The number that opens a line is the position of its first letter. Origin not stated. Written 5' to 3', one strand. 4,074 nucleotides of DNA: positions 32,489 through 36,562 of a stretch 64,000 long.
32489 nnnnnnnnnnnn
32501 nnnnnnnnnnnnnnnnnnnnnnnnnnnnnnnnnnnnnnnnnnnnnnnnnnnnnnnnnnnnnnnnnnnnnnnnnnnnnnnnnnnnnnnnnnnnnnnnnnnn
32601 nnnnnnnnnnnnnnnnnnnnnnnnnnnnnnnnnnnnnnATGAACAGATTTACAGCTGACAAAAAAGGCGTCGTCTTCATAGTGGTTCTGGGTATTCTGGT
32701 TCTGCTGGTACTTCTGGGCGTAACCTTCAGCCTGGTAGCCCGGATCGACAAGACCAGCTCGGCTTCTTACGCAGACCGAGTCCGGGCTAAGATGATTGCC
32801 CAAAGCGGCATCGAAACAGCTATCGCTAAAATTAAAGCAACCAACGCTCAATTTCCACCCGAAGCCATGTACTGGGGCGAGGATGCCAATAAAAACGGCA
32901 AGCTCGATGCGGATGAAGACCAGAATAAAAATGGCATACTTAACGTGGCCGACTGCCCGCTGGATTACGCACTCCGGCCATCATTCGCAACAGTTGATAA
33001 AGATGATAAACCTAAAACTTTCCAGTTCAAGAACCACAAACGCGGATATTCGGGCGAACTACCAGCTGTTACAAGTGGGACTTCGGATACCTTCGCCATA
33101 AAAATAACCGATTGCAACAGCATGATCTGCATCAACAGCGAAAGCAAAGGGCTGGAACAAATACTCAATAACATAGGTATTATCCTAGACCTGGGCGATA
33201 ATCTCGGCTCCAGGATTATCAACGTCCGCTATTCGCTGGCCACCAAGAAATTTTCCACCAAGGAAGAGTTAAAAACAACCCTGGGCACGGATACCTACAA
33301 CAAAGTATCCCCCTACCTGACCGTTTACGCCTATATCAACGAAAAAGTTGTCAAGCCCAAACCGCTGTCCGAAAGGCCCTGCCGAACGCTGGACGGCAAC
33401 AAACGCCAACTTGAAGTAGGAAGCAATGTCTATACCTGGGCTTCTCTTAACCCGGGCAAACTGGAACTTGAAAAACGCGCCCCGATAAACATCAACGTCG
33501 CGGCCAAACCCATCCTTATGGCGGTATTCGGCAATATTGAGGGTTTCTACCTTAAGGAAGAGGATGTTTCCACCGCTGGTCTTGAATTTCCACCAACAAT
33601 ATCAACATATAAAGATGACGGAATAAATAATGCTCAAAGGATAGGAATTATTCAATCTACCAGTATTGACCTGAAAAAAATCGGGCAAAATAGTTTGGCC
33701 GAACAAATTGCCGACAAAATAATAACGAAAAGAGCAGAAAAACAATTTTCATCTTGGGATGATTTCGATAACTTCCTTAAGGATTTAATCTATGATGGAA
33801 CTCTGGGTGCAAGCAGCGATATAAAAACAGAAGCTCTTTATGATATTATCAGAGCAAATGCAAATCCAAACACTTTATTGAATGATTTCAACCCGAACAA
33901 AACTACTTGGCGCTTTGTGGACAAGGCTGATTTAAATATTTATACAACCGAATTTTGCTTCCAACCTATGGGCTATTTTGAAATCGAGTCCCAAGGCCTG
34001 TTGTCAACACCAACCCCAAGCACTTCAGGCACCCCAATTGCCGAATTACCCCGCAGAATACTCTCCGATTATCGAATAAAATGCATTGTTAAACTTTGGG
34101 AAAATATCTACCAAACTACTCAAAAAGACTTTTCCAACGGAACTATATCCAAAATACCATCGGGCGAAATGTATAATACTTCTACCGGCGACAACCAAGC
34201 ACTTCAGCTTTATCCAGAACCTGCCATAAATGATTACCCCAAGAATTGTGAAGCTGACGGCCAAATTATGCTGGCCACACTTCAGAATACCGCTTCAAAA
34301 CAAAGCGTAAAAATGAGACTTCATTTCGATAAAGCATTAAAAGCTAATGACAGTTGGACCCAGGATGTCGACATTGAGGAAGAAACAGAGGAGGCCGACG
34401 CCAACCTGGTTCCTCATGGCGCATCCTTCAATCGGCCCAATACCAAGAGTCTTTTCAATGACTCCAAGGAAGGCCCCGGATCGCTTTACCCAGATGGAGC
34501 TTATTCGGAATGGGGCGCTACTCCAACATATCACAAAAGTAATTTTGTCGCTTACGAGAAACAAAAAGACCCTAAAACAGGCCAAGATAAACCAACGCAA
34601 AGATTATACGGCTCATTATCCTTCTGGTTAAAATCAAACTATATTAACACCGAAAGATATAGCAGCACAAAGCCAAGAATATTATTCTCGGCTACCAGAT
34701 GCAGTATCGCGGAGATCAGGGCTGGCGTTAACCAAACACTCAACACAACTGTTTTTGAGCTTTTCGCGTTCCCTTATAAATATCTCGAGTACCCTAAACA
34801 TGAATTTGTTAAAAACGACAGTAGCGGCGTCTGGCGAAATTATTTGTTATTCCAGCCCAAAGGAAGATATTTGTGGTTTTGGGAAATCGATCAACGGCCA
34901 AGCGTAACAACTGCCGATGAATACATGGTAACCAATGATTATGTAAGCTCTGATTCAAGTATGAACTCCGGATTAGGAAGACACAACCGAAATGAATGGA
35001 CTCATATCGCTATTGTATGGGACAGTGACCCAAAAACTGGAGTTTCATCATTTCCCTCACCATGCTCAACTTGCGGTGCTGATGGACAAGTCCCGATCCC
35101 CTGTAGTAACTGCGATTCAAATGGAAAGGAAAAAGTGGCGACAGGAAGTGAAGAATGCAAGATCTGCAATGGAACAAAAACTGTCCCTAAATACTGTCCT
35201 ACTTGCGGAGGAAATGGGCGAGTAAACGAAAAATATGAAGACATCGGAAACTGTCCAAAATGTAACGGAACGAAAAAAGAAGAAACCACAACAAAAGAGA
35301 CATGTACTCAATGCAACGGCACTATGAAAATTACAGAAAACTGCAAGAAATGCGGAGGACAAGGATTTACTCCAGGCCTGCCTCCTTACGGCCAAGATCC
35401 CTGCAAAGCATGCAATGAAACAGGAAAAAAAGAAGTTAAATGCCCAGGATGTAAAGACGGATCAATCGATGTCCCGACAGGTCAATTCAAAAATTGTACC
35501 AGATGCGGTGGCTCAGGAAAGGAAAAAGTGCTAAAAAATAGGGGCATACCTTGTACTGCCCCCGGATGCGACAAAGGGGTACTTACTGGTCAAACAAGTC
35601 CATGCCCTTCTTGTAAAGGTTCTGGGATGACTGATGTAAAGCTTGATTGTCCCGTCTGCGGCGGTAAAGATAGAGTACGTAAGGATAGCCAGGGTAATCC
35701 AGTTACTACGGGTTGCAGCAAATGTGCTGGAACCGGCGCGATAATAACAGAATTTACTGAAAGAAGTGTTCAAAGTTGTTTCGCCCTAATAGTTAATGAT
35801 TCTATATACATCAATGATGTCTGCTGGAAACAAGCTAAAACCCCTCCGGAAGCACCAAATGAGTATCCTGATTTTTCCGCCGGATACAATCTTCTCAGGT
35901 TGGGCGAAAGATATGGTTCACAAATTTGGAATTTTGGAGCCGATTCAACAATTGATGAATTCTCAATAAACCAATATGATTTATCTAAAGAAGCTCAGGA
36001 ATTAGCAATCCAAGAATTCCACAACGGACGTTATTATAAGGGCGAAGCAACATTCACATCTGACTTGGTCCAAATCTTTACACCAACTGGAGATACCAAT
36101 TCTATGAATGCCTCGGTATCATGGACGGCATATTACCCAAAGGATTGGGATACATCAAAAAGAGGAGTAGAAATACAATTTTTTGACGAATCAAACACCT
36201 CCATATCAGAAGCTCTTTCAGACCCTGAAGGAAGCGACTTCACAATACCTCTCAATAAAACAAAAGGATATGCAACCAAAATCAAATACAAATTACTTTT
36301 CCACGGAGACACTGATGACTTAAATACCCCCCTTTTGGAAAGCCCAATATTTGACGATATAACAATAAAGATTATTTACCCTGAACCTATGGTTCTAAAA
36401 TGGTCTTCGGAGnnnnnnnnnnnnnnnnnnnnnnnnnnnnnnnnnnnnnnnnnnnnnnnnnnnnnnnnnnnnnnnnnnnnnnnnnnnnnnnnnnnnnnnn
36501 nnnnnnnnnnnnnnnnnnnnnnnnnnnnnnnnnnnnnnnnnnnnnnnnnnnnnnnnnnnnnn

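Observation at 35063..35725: Fourteen DnaJ-like Cys pairs inserted into a LamG-like domain of an exported pilin-like protein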

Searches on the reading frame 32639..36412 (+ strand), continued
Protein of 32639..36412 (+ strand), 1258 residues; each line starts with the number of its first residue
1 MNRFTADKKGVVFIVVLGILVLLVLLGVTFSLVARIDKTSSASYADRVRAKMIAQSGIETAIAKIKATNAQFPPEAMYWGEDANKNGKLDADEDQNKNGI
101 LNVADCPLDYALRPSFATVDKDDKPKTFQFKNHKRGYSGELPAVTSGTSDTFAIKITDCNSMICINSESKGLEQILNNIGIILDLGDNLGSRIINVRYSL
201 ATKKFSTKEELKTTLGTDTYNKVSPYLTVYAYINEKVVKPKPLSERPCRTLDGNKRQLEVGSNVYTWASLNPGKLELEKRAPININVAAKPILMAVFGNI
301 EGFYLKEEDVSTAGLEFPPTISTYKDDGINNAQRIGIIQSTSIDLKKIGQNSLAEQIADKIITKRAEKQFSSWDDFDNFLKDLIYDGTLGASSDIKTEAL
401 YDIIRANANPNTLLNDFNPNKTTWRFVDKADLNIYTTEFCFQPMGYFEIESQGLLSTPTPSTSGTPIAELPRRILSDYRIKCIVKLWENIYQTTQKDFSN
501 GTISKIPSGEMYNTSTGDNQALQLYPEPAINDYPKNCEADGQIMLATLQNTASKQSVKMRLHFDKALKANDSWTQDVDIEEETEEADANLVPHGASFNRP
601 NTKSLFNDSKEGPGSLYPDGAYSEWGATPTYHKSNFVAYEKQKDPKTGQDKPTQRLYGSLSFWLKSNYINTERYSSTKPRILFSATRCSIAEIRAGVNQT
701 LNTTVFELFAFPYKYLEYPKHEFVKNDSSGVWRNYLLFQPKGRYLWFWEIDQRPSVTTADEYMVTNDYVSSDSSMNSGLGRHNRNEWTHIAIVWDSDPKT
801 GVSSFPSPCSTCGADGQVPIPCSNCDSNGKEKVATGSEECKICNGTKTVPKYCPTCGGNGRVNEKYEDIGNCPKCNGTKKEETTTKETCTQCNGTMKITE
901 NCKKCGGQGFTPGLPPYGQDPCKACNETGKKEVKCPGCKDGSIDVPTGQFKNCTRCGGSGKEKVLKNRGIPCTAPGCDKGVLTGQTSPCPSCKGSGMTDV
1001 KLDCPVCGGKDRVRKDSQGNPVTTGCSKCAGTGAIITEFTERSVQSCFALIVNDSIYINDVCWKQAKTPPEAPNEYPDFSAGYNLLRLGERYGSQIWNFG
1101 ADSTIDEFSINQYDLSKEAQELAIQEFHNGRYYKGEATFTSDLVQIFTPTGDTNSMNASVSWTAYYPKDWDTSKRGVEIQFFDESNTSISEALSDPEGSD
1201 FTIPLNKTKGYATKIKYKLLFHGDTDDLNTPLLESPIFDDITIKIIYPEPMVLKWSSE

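Call 54: fold_search(model_id=the predicted structure, library=pdb)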
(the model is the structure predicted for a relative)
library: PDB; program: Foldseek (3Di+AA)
matches with E <= 10: 1052; with E <= 0.001: 0
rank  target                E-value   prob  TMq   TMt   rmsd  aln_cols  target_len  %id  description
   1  4b4p_A                2.3e-03  1.00  0.08  0.39   9.4       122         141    9  Crystal Structure of the lectin domain of F18 fimbrial adhesin FedF. (released 2012-08-15)
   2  1k42_MODEL_1_A        3.2e-03  1.00  0.08  0.41   4.3       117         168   17  The Solution Structure of the CBM4-2 Carbohydrate Binding Module from a Thermostable Rhodothermus marinus Xyla (released 2002-05-29)
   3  4gwj_A                3.6e-03  0.98  0.07  0.34   6.3       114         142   11  His 62 mutant of the lectin binding domain of Lectinolysin complexed with Lewis b (released 2012-11-21)
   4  9cy8_A                3.8e-03  0.98  0.08  0.33   6.7       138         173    8  Constrained b-hairpins targeting the EphA4 ligand binding domain (released 2024-12-25)
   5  3obr                  3.8e-03  0.85  0.14  0.29  15.2       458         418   10  Crystal structure of Botulinum neurotoxin serotype D binding domain (released 2010-09-08)
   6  6a48                  4.0e-03  0.08  0.07  0.09  33.5       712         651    9  Crystal structure of reelin N-terminal region (released 2019-06-19)
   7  4b4q_B                4.2e-03  0.99  0.08  0.39   8.5       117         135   11  Crystal Structure of the lectin domain of F18 fimbrial adhesin FedF in complex with blood group A type 1 hexasaccharid (released 2012-08-15)
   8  4w4z_A                4.2e-03  0.97  0.07  0.31   7.1       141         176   10  Structure of the EphA4 LBD in complex with peptide (released 2014-10-08)
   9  8a28_A                4.7e-03  0.99  0.07  0.17   5.3       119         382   14  Structure of the astacin zymogen of LAST-MAM from Limulus polyphemus (released 2022-10-19)
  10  3le0                  5.0e-03  0.99  0.07  0.38   5.4       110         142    8  Lectin Domain of Lectinolysin complexed with Glycerol (released 2010-12-29)
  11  2xon_L                5.0e-03  0.98  0.07  0.33   5.4       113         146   15  Structure of TmCBM61 in complex with beta-1,4-galactotriose at 1.4 A resolution (released 2010-09-08)
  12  4w6y_A                5.2e-03  0.99  0.08  0.40   8.6       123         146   10  Co-complex structure of the lectin domain of F18 fimbrial adhesin FedF with inhibitory nanobody NbFedF9 (released 2014-12-17)
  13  4b4p_B                5.5e-03  0.98  0.08  0.37   9.4       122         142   10  Crystal Structure of the lectin domain of F18 fimbrial adhesin FedF. (released 2012-08-15)
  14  4cuc_A                5.8e-03  0.13  0.04  0.05  28.0       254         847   12  Unravelling the multiple functions of the architecturally intricate Streptococcus pneumoniae beta-galactosidase, BgaA. (released 2014-08-20)
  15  4gwi_A                6.1e-03  0.98  0.07  0.36   5.7       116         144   10  His 62 mutant of the lectin binding domain of lectinolysin complexed with Lewis y (released 2012-11-21)
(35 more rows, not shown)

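Call 58: find_related_loci(query=A4, collection=metagenome_contigs, flank=6000)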
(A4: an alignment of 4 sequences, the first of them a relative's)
Query A4 (1258 aa) in metagenome_contigs; peptide patterns used: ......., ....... (x = any residue, [..] = any of these).
294 stretches matched a pattern, but none encodes a relative of the query by tblastn (E <= 1e-3).

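Call 59: find_related_loci(query=A3, collection=metagenome_contigs, flank=3000)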
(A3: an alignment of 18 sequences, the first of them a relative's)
Query A3 (1258 aa) in metagenome_contigs; peptide patterns used: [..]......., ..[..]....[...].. (x = any residue, [..] = any of these).
179 stretches matched a pattern; 20 encode a relative of the query (tblastn E <= 1e-3); 19 distinct loci.
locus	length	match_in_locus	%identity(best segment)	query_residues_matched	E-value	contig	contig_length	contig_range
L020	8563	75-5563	42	8-1255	2e-170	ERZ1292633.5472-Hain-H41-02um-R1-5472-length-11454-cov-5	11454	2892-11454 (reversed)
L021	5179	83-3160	34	23-1248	1e-129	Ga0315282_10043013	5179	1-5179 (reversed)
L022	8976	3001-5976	34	16-1254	1e-126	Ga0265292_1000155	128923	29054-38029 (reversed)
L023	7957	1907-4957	34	4-1254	4e-125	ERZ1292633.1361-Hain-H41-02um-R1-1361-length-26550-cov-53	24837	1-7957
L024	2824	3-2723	33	120-1255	5e-112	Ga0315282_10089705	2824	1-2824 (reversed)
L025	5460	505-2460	31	4-631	7e-73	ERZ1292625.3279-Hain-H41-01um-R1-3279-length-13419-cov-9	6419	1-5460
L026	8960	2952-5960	33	7-1254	7e-122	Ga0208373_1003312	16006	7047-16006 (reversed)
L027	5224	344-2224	31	7-631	4e-68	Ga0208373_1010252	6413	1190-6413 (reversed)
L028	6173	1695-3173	30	8-499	1e-60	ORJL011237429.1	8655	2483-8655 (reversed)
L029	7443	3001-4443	25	9-556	1e-44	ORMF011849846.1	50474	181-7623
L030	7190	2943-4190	25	9-498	8e-43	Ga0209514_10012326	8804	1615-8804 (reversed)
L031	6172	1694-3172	30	8-499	2e-60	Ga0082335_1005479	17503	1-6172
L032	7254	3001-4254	26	381-785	7e-24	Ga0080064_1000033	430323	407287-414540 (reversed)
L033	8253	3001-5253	24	8-712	5e-46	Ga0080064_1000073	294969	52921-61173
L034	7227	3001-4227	27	145-668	2e-33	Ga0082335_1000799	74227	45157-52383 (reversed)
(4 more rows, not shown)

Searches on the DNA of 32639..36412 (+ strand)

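Call 46: search_rna_families(source=L005, start=12300, end=12700, threshold=evalue, max_evalue=10)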
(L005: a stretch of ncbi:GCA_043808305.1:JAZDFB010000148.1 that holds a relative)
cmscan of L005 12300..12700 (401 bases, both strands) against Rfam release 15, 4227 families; matches with E-value up to 10: 3.
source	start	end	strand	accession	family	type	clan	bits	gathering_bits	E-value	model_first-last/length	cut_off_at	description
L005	12590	12656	-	RF02175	SMAD5-AS1_3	Gene; lncRNA;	-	11.5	60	3.4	58-125/125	no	SMAD5 antisense RNA 1 conserved region 3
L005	12440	12503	-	RF01390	isrG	Gene; sRNA;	-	8.8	100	3.6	134-200/279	no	isrG Hfq binding RNA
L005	12543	12566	-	RF02225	sX6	Gene; sRNA;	-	8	40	7.6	97-120/342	no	Proteobacterial sRNA sX6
